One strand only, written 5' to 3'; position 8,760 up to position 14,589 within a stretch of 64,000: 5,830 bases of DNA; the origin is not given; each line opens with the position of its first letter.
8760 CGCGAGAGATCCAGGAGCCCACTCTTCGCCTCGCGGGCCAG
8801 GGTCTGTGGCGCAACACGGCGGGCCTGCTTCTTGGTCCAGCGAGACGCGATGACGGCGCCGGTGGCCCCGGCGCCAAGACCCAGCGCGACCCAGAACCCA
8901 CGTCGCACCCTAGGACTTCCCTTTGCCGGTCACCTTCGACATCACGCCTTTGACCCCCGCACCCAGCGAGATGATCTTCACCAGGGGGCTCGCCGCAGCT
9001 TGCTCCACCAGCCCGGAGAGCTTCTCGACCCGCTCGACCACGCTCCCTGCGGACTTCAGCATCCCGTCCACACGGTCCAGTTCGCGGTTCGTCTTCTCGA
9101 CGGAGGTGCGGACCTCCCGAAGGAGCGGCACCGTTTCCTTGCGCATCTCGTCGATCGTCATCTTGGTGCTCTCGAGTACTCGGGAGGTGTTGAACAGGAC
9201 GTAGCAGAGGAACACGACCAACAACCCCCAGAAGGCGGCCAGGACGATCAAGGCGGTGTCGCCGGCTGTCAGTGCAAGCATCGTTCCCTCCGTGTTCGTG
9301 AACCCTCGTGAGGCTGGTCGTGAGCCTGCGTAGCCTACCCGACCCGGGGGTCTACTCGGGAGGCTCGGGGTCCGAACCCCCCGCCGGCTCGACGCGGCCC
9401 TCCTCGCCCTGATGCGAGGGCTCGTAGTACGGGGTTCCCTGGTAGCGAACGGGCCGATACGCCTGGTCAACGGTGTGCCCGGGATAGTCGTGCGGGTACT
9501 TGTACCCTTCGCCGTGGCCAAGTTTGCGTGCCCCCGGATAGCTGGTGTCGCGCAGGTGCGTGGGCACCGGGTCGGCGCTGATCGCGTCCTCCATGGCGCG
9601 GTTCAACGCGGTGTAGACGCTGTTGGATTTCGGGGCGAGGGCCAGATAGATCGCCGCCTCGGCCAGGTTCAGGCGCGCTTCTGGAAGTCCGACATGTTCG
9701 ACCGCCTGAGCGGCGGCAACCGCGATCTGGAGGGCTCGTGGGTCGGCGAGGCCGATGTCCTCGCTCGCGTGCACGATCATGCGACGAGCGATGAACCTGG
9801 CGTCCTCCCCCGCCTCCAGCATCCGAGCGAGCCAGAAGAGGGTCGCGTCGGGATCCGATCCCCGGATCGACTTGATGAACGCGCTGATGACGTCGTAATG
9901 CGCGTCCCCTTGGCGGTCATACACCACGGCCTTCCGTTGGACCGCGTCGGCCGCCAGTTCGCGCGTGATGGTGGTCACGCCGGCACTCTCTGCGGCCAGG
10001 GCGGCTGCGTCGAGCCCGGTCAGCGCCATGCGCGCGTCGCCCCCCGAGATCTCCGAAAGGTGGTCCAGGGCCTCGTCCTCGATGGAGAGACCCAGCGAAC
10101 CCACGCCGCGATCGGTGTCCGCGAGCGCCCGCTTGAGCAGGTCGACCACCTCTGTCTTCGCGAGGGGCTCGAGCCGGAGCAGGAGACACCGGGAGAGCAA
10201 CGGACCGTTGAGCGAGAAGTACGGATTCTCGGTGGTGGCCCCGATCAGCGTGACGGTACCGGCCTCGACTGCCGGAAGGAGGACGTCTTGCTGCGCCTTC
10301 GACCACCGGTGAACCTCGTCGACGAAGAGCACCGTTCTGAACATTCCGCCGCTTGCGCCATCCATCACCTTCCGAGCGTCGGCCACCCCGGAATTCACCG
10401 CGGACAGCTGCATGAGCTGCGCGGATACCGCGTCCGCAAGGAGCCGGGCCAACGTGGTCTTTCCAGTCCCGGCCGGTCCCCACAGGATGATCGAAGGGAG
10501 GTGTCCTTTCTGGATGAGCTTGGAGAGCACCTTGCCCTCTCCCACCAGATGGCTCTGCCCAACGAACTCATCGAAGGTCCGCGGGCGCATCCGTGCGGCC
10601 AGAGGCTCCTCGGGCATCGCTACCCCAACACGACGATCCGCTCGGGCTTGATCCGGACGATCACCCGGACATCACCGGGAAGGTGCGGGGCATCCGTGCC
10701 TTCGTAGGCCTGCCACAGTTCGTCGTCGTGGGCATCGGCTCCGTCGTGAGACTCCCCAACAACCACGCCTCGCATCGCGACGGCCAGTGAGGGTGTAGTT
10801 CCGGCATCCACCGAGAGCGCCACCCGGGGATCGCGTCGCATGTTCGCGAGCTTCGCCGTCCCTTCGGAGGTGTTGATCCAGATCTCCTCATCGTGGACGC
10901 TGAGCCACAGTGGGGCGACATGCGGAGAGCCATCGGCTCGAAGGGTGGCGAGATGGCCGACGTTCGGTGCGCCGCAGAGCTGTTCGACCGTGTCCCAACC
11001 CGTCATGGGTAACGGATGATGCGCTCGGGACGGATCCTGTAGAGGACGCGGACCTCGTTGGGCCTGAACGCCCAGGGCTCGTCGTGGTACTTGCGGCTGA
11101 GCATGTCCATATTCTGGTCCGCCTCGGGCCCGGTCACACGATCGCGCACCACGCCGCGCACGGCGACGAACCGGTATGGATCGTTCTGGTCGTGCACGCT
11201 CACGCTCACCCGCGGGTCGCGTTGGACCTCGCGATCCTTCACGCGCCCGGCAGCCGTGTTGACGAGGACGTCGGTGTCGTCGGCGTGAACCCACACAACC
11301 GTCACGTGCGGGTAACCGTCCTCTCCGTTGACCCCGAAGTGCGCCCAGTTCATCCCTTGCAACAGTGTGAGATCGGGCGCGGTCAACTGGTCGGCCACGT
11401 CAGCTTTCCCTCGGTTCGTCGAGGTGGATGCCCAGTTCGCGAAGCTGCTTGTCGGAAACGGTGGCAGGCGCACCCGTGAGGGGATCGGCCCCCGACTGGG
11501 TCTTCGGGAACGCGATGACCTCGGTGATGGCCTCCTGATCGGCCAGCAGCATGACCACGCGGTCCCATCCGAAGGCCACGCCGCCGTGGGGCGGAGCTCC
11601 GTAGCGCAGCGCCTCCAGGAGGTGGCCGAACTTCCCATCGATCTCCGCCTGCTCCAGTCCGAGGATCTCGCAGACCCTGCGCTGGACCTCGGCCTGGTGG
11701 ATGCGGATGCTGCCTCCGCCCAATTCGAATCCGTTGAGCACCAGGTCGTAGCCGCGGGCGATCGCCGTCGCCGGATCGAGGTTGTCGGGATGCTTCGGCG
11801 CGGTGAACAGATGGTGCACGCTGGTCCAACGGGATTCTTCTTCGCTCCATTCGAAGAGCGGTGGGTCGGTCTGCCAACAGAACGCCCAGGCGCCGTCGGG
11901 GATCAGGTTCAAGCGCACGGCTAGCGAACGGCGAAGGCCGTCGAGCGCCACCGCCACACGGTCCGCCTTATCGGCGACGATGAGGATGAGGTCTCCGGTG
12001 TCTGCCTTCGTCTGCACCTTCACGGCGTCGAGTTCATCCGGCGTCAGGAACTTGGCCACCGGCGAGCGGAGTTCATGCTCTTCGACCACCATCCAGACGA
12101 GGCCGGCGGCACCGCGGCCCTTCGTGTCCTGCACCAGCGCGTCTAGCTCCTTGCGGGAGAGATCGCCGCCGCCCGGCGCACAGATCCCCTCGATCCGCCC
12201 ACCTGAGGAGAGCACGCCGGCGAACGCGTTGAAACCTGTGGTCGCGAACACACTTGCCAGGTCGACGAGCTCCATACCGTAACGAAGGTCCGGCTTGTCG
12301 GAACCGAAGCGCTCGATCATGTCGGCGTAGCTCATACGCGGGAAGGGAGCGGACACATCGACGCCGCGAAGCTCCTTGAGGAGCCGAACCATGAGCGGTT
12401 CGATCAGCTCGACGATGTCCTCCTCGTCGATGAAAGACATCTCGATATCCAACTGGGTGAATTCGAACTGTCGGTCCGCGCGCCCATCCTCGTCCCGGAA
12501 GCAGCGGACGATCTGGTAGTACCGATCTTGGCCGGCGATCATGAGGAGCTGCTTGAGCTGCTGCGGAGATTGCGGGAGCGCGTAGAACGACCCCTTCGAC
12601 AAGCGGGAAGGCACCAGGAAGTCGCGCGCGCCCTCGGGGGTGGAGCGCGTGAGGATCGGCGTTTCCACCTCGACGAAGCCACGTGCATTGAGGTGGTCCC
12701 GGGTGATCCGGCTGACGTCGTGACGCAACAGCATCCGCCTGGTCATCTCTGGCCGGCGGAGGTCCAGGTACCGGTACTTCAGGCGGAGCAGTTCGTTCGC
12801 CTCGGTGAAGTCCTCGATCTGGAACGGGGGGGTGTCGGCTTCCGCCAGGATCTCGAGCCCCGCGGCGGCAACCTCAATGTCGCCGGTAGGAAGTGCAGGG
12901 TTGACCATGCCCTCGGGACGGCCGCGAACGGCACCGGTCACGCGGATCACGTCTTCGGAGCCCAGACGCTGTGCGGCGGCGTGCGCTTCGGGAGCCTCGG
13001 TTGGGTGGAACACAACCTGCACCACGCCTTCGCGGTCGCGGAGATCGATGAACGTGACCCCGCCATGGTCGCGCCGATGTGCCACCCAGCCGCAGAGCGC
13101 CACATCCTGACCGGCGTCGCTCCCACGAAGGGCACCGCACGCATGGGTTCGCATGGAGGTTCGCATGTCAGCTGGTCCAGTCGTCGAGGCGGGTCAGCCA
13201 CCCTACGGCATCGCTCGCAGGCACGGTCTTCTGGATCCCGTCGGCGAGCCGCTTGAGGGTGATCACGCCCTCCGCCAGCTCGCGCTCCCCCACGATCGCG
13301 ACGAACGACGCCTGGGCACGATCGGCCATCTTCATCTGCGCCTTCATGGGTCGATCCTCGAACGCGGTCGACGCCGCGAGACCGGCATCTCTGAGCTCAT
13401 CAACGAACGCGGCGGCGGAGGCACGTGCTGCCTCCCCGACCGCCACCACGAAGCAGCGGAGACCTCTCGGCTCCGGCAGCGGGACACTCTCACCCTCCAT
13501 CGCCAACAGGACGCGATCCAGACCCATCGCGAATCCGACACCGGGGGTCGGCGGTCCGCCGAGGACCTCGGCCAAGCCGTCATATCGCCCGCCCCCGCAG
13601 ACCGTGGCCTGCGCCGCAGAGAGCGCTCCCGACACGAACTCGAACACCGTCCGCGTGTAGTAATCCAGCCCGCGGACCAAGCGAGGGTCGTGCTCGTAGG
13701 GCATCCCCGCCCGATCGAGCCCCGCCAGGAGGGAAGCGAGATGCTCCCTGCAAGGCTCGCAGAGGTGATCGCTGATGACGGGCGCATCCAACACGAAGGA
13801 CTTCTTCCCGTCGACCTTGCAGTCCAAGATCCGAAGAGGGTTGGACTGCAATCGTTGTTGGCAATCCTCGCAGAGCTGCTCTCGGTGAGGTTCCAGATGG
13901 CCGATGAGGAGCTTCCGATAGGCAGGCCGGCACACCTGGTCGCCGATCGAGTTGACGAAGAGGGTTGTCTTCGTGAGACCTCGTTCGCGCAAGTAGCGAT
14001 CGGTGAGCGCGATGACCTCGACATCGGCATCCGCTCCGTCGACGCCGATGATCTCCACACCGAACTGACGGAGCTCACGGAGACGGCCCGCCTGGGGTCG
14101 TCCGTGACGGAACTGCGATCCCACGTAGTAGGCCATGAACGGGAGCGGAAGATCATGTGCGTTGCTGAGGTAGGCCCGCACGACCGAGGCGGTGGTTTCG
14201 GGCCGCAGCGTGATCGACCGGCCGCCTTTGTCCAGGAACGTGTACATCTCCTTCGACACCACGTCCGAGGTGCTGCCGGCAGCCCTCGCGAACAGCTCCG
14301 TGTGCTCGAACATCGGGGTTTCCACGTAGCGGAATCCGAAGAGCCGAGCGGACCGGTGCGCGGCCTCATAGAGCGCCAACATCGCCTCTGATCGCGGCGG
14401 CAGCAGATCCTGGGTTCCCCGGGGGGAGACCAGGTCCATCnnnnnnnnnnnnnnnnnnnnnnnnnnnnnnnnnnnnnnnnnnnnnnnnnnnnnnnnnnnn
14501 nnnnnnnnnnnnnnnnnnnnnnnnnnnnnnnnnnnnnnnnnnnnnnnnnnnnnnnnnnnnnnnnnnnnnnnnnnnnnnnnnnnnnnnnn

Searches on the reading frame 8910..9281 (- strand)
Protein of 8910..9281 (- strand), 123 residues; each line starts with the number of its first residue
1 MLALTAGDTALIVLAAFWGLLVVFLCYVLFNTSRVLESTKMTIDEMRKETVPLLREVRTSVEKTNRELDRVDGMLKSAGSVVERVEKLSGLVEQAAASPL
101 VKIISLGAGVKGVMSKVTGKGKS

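Call 25: search_protein_families(library=pfam, max_evalue=0.001, proteins=[window:8910-9281:-])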
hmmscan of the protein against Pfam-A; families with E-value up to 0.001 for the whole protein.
window:8910-9281:- (123 aa): 1 family
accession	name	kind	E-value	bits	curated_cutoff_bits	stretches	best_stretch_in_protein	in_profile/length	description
PF06103.16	DUF948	-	1.7e-13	51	37.2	1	10-93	2-85/89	Bacterial protein of unknown function (DUF948)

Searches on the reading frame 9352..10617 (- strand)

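Call 25: search_protein_families(library=pfam, max_evalue=0.001, proteins=[window:9352-10617:-])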
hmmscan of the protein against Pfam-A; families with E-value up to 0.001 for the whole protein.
window:9352-10617:- (421 aa): 16 families
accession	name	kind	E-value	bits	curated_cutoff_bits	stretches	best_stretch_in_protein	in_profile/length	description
PF12002.13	MgsA_C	-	5.3e-66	222.1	27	1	253-409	1-159/167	MgsA AAA+ ATPase C terminal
PF16193.11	AAA_assoc_2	-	8.4e-27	93.7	34.3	1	176-252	4-81/81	AAA C-terminal domain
PF05496.18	RuvB_N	-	4.2e-14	53.1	27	1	10-125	1-116/159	Holliday junction DNA helicase RuvB P-loop domain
PF00004.35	AAA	-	9.1e-13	49.2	21.2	1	43-144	1-123/131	ATPase family associated with various cellular activities (AAA)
PF07728.20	AAA_5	-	3e-06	27.7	22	1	43-124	2-97/139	AAA domain (dynein-related subfamily)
PF00158.32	Sigma54_activat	-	4.6e-06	26.9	20.2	0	94-131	94-131/168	Sigma-54 interaction domain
PF13191.12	AAA_16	-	5.5e-06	27.4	32.6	1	36-67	20-51/167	AAA ATPase domain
PF13401.12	AAA_22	-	3.3e-05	24.6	27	0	42-66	7-31/130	AAA domain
PF14532.12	Sigma54_activ_2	-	4.5e-05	24.1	25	1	33-128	15-107/138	Sigma-54 interaction domain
PF20720.3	nSTAND3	-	5.4e-05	23.4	27.2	1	43-100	20-72/155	Novel STAND NTPase 3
PF01078.27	Mg_chelatase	-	5.7e-05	23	20.3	0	42-74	24-60/207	Magnesium chelatase, subunit ChlI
PF07726.17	AAA_3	-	9.6e-05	22.7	27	0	43-130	2-99/131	ATPase family associated with various cellular activities (AAA)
PF22703.2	Cdc6_lid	-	0.00028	21.2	27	1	178-223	16-64/68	Cdc6 AAA+ ATPase-type lid domain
PF25199.1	nSTAND_NTPase5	-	0.00033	20.9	34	0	30-128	28-132/145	Novel STAND NTPase 5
PF00910.28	RNA_helicase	-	0.00042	21.2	21.5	1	43-108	1-64/105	RNA helicase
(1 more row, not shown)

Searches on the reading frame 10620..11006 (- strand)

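Call 26: search_protein_families(library=pfam, max_evalue=0.001, proteins=[window:10620-11006:-])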
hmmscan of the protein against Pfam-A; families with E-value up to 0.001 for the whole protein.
window:10620-11006:- (128 aa): 2 families
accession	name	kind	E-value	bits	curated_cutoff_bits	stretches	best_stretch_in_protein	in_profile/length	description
PF01243.27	PNPOx_N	-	1.5e-14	54.9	28.1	1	6-123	4-115/120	Pyridoxamine 5'-phosphate oxidase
PF12900.13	Pyridox_ox_2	-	4.2e-06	27.2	27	1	5-81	3-86/140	Pyridoxamine 5'-phosphate oxidase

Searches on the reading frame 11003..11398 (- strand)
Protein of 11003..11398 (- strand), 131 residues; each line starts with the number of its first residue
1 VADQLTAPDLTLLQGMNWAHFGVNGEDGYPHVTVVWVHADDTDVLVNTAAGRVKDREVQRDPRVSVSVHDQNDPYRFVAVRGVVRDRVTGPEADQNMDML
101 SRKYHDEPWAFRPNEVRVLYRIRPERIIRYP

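Call 26: search_protein_families(library=pfam, max_evalue=0.001, proteins=[window:11003-11398:-])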
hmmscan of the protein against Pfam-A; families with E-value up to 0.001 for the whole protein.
window:11003-11398:- (131 aa): 2 families
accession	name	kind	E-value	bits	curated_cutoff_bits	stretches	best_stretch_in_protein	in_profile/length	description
PF01243.27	PNPOx_N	-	4.5e-10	40.4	28.1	1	25-127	21-116/120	Pyridoxamine 5'-phosphate oxidase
PF12900.13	Pyridox_ox_2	-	1.5e-06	28.6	27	1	12-127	8-136/140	Pyridoxamine 5'-phosphate oxidase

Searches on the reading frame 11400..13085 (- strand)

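Call 26: search_protein_families(library=pfam, max_evalue=0.001, proteins=[window:11400-13085:-])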
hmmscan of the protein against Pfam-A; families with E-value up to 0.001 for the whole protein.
window:11400-13085:- (561 aa): 3 families
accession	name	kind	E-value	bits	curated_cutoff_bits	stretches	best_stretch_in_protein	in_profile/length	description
PF00152.25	tRNA-synt_2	-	3.8e-112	374.8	25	1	98-530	2-308/308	tRNA synthetases class II (D, K and N)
PF02938.19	GAD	-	1.9e-20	73.3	23.4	1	288-381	1-95/95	GAD domain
PF01336.31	tRNA_anti-codon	-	1.6e-12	47.6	27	1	4-79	11-74/75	OB-fold nucleic acid binding domain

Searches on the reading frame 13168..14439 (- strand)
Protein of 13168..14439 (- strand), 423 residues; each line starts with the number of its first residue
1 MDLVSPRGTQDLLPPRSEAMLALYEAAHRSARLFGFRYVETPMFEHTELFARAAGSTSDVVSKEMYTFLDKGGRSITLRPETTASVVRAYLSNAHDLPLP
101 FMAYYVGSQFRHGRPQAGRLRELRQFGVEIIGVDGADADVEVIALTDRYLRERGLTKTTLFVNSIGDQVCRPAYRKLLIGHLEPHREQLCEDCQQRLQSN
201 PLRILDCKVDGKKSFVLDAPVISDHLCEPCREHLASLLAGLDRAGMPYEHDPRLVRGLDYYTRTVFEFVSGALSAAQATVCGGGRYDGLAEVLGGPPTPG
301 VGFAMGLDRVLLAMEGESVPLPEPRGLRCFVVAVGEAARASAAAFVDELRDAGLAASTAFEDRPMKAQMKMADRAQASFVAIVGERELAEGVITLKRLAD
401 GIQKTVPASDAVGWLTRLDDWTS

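Call 26: search_protein_families(library=pfam, max_evalue=0.001, proteins=[window:13168-14439:-])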
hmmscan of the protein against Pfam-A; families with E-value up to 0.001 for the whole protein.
window:13168-14439:- (423 aa): 3 families
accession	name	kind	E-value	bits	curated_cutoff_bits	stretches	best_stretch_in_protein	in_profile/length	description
PF13393.11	tRNA-synt_His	-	7.2e-45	154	25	1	8-310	1-308/308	Histidyl-tRNA synthetase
PF03129.25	HGTP_anticodon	-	4.2e-13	49.7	21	1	329-416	2-92/94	Anticodon binding domain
PF00587.30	tRNA-synt_2b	-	2.2e-10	41.3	29.3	1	66-296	1-148/179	tRNA synthetase class II core domain (G, H, P, S and T)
